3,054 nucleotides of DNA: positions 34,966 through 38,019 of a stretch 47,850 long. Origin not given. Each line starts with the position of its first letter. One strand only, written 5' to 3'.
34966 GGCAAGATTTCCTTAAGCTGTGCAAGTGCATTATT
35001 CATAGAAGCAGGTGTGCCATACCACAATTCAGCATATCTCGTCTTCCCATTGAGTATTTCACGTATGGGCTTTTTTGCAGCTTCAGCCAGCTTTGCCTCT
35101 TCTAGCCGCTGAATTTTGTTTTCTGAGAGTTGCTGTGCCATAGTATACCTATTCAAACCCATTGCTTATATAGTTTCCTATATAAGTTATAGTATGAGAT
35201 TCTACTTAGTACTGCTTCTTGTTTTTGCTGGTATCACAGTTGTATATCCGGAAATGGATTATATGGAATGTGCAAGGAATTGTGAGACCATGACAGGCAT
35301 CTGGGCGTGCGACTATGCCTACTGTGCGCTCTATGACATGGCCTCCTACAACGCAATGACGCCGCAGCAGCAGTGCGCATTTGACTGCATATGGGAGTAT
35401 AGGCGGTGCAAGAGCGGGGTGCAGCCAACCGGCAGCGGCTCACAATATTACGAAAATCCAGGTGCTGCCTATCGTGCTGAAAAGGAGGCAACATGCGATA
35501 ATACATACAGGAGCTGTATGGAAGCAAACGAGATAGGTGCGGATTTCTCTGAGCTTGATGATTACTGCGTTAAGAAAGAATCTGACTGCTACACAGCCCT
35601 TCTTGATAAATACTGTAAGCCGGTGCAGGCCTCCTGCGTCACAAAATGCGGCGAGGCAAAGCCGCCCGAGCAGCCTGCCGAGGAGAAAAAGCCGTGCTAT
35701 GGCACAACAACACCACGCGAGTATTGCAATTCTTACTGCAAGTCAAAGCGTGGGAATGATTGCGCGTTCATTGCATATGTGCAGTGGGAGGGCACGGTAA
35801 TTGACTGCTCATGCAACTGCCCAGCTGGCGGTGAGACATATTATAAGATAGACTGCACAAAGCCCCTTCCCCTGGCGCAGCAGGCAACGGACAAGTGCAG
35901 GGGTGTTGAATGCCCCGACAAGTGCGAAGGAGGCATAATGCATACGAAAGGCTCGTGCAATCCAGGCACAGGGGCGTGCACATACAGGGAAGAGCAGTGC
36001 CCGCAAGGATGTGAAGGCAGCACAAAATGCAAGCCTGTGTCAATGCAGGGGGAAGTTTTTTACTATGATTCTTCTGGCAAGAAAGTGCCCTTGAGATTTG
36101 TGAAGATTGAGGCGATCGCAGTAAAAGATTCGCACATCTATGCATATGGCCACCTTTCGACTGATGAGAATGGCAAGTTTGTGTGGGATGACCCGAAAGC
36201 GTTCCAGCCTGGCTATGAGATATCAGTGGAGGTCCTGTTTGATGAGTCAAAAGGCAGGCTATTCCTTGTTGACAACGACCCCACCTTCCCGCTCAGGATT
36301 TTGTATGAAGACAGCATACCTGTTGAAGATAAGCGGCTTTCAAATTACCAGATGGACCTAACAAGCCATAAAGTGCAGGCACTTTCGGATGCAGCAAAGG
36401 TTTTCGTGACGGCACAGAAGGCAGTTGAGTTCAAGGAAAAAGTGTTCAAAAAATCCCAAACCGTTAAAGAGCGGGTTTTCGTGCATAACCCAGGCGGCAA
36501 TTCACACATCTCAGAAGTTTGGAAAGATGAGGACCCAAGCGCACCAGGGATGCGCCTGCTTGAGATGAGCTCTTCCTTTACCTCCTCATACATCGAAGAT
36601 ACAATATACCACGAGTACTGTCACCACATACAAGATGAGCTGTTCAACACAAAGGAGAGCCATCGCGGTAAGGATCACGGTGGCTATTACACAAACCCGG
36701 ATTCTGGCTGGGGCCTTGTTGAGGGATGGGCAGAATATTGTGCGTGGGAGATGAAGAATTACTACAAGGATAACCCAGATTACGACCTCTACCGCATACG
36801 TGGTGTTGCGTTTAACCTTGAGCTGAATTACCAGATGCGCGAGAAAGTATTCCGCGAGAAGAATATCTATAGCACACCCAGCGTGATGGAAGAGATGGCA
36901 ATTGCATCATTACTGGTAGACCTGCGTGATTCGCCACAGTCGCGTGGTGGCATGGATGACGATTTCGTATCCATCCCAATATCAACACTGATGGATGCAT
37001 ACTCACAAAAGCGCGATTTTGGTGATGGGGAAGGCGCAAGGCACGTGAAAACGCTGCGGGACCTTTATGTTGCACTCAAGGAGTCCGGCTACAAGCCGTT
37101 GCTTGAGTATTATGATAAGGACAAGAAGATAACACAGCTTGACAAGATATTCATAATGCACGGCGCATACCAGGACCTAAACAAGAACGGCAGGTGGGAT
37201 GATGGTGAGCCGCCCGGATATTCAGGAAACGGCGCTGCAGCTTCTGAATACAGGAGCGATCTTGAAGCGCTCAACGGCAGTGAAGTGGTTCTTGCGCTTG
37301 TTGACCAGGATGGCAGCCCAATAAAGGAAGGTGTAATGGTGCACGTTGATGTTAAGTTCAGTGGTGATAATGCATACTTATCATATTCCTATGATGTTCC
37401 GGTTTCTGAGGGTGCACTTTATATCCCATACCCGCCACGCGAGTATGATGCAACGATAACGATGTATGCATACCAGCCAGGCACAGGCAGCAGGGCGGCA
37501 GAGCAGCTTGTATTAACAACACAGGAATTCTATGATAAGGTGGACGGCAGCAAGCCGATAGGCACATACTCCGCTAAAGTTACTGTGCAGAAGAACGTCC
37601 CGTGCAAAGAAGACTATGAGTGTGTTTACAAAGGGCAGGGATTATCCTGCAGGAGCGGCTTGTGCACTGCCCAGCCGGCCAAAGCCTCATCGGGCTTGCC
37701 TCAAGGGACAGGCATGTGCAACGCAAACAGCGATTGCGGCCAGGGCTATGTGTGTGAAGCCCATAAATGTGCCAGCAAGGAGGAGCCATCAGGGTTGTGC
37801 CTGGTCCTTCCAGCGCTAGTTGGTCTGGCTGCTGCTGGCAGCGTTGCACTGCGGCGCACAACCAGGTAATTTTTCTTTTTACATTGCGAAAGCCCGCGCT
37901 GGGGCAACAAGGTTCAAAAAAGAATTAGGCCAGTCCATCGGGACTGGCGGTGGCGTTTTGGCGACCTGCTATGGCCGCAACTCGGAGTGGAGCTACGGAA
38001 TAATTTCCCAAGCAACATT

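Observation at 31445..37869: Accessory-looking patch around tRNA-Cys: two paralogous HExxHH proteins, an SLT lytic-transglycosylase-like protein without signal peptide, and a Cys-rich anchored surface protein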

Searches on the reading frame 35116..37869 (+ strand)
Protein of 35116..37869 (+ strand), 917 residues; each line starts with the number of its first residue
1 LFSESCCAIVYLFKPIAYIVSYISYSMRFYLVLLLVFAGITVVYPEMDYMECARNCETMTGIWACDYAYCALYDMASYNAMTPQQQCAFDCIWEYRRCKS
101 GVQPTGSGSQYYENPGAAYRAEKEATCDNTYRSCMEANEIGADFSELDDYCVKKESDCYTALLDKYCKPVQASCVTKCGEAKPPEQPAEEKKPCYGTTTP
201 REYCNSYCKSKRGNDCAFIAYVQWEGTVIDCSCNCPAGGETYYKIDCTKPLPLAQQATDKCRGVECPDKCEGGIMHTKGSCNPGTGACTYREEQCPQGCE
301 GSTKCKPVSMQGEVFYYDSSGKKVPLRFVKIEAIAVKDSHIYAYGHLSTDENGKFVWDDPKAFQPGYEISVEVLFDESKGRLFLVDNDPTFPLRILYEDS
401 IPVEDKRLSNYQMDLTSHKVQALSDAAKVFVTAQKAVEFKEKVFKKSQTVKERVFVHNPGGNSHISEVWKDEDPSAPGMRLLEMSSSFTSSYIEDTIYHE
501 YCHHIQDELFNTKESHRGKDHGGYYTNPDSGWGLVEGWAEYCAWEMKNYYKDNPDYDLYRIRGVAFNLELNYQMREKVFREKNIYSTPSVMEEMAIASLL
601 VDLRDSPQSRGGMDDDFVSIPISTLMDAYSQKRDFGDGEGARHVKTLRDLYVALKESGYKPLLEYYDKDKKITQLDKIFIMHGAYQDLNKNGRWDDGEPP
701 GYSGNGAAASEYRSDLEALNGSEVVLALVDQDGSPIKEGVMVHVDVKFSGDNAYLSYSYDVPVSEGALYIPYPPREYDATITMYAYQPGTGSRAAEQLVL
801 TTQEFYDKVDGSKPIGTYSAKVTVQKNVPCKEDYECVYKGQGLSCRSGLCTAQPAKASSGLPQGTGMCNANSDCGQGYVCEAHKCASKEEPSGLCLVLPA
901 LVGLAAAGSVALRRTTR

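Call 5: search_protein_families(library=pfam, proteins=[window:35116-37869:+], max_evalue=0.1)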
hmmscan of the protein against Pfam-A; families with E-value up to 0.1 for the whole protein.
window:35116-37869:+ (917 aa): 0 families

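Call 9: search_protein_families(library=phrogs, proteins=[window:35194-37869:+], max_evalue=0.01)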
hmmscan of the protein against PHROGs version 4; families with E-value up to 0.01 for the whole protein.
window:35194-37869:+ (891 aa): 0 families

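Call 10: search_protein_families(library=ncbifam, proteins=[window:35194-37869:+], max_evalue=0.01)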
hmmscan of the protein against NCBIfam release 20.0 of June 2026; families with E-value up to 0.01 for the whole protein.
window:35194-37869:+ (891 aa): 0 families

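Call 16: find_homologous_proteins(query=window:35194-37869:+, max_evalue=0.001)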
Query window:35194-37869:+ (891 aa): 9 proteins with E <= 0.001 among 2915 candidates.
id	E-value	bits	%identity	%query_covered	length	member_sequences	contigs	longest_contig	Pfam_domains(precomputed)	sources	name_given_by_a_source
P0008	0.0e+0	2118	100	100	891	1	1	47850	-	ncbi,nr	ncbi:MAG: hypothetical protein N3G76_00240 [Candidatus Micrarchaeota archaeon]|nr:hypothetical prote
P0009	0.0e+0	1695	77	100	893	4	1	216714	-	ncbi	ncbi:MAG: hypothetical protein QXS93_01495 [Candidatus Micrarchaeia archaeon]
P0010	0.0e+0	1449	69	98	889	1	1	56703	-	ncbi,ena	-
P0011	0.0e+0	1444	68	98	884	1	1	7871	-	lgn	-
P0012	0.0e+0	1415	68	98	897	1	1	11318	-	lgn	-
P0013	0.0e+0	1389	66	99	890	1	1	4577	-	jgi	jgi:hypothetical protein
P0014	0.0e+0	1235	60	100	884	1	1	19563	-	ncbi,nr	ncbi:MAG: hypothetical protein N3H30_00760 [Candidatus Micrarchaeota archaeon]|nr:hypothetical prote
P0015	2.7e-274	931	51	92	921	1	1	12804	-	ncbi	-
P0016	1.1e-130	456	38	76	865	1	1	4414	-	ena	-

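Call 24: search_solved_structures(query=A1, max_evalue=10, show_alignments=3)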
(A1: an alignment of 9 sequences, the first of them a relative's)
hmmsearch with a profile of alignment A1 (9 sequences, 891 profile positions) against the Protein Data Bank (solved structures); distinct sequences matched with E-value up to 10: 3.
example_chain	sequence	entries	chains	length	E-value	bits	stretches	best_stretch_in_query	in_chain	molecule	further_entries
1rji_A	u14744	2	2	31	0.09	13.8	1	800-823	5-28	potassium channel toxin KX | Neurotoxin BmK X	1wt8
6cfw_I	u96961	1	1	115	0.1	13.7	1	488-540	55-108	MBH subunit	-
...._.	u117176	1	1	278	0.42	11.6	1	18-131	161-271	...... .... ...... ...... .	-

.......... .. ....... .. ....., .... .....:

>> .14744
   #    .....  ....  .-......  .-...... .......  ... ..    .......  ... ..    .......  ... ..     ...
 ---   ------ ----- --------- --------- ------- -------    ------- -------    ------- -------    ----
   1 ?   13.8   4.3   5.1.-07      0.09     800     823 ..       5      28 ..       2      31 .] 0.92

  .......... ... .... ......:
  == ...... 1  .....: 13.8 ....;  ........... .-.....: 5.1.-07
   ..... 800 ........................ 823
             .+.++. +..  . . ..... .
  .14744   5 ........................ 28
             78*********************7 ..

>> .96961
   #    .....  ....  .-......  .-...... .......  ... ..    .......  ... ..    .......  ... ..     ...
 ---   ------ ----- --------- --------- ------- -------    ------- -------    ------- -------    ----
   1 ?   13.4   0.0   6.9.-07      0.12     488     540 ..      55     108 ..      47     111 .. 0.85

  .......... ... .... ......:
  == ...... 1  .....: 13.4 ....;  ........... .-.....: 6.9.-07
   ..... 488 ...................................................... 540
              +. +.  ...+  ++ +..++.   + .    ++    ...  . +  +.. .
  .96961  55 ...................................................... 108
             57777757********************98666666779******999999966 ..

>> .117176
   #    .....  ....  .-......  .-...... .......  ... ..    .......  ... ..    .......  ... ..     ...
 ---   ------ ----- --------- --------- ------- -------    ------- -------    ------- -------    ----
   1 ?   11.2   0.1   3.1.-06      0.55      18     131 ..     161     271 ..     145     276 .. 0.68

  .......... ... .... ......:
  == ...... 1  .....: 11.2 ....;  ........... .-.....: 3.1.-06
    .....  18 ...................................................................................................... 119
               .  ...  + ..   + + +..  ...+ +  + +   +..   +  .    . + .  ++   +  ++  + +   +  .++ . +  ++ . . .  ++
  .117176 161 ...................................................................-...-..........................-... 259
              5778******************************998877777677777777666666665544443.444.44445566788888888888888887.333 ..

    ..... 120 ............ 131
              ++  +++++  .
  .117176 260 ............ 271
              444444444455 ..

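Call 41: predict_structure(alignment_id=A1)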
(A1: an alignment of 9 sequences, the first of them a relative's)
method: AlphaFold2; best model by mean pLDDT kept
length: 891 residues; sequences in the alignment: 9
mean_pLDDT: 59.1   pTM: 0.40
mean pLDDT of the five models: 59.1, 58.9, 57.8, 55.5, 54.7
residues with pLDDT >= 90: 48; 70-90: 257; 50-70: 272; < 50: 314
segments of 3 or more residues with pLDDT < 50: 1-52, 74-90, 114-120, 154-166, 227-233, 441-449, 486-508, 526-599, 602-623, 654-692, 828-841, 863-891
pLDDT, mean of each block of 10 residues (from residue 1): 42 28 29 33 36 54 60 43 32 65 67 49 67 74 68 39 42 71 70 65 72 69 56 55 79 71 75 74 88 83 91 87 92 85 90 73 75 87 88 72 87 77 73 58 46 66 63 75 53 31 39 64 51 28 25 27 32 34 28 43 47 41 54 56 59 43 40 37 32 67 85 76 60 61 65 82 77 85 78 84 59 54 59 31 58 61 40 37 32 30
secondary structure, 60 per line:
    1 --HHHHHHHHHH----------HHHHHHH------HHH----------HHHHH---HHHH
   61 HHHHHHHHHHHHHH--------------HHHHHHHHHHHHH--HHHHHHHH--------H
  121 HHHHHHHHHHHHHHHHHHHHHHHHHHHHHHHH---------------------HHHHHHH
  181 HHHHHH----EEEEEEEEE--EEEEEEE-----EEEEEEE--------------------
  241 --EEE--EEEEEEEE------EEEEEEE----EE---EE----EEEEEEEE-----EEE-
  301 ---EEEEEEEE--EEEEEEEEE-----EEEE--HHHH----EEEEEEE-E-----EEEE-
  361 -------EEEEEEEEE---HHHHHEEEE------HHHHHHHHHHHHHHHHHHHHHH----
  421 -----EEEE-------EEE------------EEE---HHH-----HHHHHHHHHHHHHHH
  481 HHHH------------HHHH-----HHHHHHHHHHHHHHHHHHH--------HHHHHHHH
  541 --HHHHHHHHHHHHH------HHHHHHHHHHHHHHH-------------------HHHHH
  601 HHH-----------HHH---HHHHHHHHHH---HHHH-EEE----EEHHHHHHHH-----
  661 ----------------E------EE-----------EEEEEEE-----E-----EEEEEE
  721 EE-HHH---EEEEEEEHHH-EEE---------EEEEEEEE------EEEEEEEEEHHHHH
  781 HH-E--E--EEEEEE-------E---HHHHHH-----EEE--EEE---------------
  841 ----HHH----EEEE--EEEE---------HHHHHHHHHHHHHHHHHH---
elements in order (helices of 4 or more, strands of 3 or more residues): H3-12 H23-29 H49-53 H57-74 H89-101 H104-111 H120-152 H174-186 E191-199 E202-208 E214-220 E243-245 E248-255 E262-268 E284-291 E297-299 E304-311 E314-322 E328-331 H334-337 E342-348 E356-359 E368-376 H380-384 E385-388 H395-416 E426-429 E437-439 E452-454 H466-484 H497-500 H506-524 H533-540 H543-555 H562-576 H596-603 H621-630 H634-637 E639-641 H648-655 E697-703 E715-722 E730-736 E741-743 E753-760 E767-775 H776-782 E790-795 H807-812 E818-820 E823-825 E852-855 E858-861 H871-888

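Call 43: fold_search(model_id=the predicted structure, library=pdb)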
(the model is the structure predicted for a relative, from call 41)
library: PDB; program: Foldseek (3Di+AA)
matches with E <= 10: 789; with E <= 0.001: 0
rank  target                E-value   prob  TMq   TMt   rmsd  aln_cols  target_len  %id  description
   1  5ek8                  1.4e-03  0.99  0.09  0.11  17.5       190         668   14  Crystal structure of a 9R-lipoxygenase from Cyanothece PCC8801 at 2.7 Angstroms (released 2015-12-23)
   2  8uw4_B                6.8e-03  0.99  0.09  0.47   5.9       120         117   18  Crystal structure of hydroxyisourate hydrolase from Herbaspirillum seropedicae (released 2024-01-31)
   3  5z5m_C                8.4e-03  0.98  0.09  0.24   6.6       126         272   17  Crystal structure of (S)-allantoin synthase (released 2018-11-21)
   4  3qec                  1.3e-02  0.96  0.07  0.35  10.9       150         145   14  Crystal structure of a putative carbohydrate binding protein (PA1324) from Pseudomonas aeruginosa at 2.61 A resolution (released 2011-03-02)
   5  5z5m_A                1.4e-02  0.97  0.09  0.24   6.7       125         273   17  Crystal structure of (S)-allantoin synthase (released 2018-11-21)
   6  6yoa_B                1.4e-02  1.00  0.10  0.47   5.2       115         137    7  Lig v 1 structure and the inflammatory response to the Ole e 1 protein family (released 2020-05-13)
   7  5z5m_B                2.2e-02  0.90  0.09  0.23   6.5       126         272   13  Crystal structure of (S)-allantoin synthase (released 2018-11-21)
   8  2xsu                  3.2e-02  0.20  0.08  0.18  18.6       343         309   10  Crystal structure of the A72G mutant of Acinetobacter radioresistens catechol 1,2 dioxygenase (released 2010-10-13)
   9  6yoa_A                3.4e-02  0.98  0.09  0.44   5.6       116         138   10  Lig v 1 structure and the inflammatory response to the Ole e 1 protein family (released 2020-05-13)
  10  2xsr                  4.0e-02  0.12  0.06  0.15  19.6       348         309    9  Crystal structure of wild type Acinetobacter radioresistens catechol 1,2 dioxygenase (released 2010-12-08)
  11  3th1_C                4.2e-02  0.75  0.07  0.22   8.2       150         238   13  Crystal structure of chlorocatechol 1,2-dioxygenase from Pseudomonas putida (released 2012-08-22)
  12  4q14_A                5.3e-02  0.69  0.08  0.40   6.9       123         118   18  Crystal structure of 5-hydroxyisourate hydrolase from Brucella melitensis (released 2014-05-21)
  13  1etb_2                5.9e-02  0.92  0.08  0.45   5.7       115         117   18  THE X-RAY CRYSTAL STRUCTURE REFINEMENTS OF NORMAL HUMAN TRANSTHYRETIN AND THE AMYLOIDOGENIC VAL 30-->MET VARIANT TO 1. (released 1995-01-26)
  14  2buv_B                5.9e-02  0.57  0.08  0.22   9.4       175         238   14  Crystal Structure Of Protocatechuate 3,4-Dioxygenase from Acinetobacter Sp. ADP1 Mutant R457S in Complex with Protocat (released 2006-09-04)
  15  8ve2_D                6.2e-02  0.57  0.07  0.37   9.6       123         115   18  Unliganded human transthyretin in the canonical conformation (released 2024-06-05)
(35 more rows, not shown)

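Call 64: find_encoding_contigs(protein=P0008, flank=10000, max_places=1)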
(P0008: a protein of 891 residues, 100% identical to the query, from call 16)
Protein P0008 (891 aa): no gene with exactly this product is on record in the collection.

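Call 84: find_encoding_contigs(protein=P0014, flank=8000, max_places=2)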
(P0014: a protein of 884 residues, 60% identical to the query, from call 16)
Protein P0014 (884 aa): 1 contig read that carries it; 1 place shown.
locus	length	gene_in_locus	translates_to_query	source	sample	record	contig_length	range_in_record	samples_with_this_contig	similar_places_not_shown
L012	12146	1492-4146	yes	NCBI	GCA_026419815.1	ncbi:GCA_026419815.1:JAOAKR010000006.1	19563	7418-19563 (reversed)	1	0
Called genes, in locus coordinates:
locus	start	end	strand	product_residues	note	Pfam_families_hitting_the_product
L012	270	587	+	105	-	PF03091:CutA1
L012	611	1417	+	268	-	-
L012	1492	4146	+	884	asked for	-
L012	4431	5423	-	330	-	PF09376:NurA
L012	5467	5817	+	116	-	PF01981:PTH2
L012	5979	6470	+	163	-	-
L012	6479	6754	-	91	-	PF04242:DUF424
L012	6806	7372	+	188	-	PF12895:ANAPC3 (weak), PF07719:TPR_2 (faint), PF13181:TPR_8 (faint), PF13424:TPR_12 (faint), PF13428:TPR_14 (faint), PF13432:TPR_16, PF13176:TPR_7 (faint), PF00515:TPR_1 (weak), +3 more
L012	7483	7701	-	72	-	-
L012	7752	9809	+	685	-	PF05228:CHASE4, PF00989:PAS, PF08448:PAS_4, PF24820:Diguanyl_cycl_sensor (faint), PF08448:PAS_4, PF13426:PAS_9 (weak), PF00989:PAS (weak), PF13188:PAS_8 (weak)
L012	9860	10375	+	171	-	-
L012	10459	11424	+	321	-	PF01699:Na_Ca_ex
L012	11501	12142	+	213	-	PF00227:Proteasome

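Call 85: find_encoding_contigs(protein=P0015, flank=8000, max_places=2)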
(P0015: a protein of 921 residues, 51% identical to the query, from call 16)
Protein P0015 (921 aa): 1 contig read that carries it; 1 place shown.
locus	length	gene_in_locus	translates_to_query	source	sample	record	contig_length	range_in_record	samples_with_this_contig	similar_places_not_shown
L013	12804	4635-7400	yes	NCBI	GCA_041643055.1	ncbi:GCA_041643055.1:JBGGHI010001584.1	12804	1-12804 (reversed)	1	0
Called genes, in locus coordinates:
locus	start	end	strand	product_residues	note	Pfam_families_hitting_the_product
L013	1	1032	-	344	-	?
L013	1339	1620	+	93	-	PF14333:DUF4389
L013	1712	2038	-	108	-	-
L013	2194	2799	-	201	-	PF00177:Ribosomal_S7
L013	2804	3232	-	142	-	PF00164:Ribosom_S12_S23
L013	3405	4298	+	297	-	-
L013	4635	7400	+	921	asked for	-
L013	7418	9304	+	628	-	PF00580:UvrD-helicase, PF13245:AAA_19, PF13604:AAA_30 (faint), PF01443:Viral_helicase1 (faint), PF13361:UvrD_C, PF13538:UvrD_C_2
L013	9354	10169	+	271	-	-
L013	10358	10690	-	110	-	-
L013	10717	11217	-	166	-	-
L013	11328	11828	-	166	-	-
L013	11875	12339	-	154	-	-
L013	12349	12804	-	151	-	?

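Call 120: search_protein_families(library=padloc, proteins=[window:35194-37869:+], max_evalue=0.01)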
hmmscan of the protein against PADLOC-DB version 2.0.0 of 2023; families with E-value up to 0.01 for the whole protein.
window:35194-37869:+ (891 aa): 0 families
